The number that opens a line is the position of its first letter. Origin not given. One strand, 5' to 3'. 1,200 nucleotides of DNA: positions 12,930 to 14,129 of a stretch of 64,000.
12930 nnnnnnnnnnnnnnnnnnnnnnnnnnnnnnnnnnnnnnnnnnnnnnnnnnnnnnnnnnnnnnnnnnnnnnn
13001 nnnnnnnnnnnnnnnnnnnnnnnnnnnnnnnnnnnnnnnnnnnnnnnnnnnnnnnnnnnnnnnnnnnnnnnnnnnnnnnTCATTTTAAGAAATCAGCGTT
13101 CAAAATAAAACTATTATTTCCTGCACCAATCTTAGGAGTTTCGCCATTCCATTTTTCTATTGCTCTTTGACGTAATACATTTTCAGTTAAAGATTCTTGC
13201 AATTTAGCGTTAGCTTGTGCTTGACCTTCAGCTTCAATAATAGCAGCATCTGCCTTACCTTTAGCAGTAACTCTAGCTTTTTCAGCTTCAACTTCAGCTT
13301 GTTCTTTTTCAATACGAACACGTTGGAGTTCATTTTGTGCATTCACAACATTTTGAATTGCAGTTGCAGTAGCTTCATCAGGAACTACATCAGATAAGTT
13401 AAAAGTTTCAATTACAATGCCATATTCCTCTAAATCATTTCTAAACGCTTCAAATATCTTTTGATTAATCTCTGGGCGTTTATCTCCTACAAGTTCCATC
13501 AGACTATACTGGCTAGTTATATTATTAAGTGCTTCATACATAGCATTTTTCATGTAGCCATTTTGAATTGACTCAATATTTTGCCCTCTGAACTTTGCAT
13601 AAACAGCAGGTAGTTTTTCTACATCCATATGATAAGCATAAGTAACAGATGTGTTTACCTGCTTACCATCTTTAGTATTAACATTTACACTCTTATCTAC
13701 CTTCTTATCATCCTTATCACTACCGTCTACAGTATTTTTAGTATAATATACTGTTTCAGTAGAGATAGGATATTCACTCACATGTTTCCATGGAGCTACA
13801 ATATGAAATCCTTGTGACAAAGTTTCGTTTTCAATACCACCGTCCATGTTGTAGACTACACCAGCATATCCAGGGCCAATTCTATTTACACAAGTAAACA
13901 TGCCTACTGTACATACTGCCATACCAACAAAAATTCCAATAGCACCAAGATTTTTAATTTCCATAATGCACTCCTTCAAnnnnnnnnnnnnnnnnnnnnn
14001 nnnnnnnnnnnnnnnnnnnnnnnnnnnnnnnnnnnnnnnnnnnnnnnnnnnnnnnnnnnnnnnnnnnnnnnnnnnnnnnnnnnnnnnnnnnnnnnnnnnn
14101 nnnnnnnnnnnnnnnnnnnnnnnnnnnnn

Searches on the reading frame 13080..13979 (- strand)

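Call 76: search_protein_families(library=pfam, proteins=[window:13080-13979:-], max_evalue=0.001)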
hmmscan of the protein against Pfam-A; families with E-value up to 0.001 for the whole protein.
window:13080-13979:- (299 aa): 2 families
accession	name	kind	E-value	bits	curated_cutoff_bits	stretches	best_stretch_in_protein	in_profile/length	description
PF01145.31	Band_7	-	1.5e-28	100.4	23.6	1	33-229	2-175/176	SPFH domain / Band 7 family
PF01015.23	Ribosomal_S3Ae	-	0.0004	20.4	29.3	1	89-180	95-172/191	Ribosomal S3Ae family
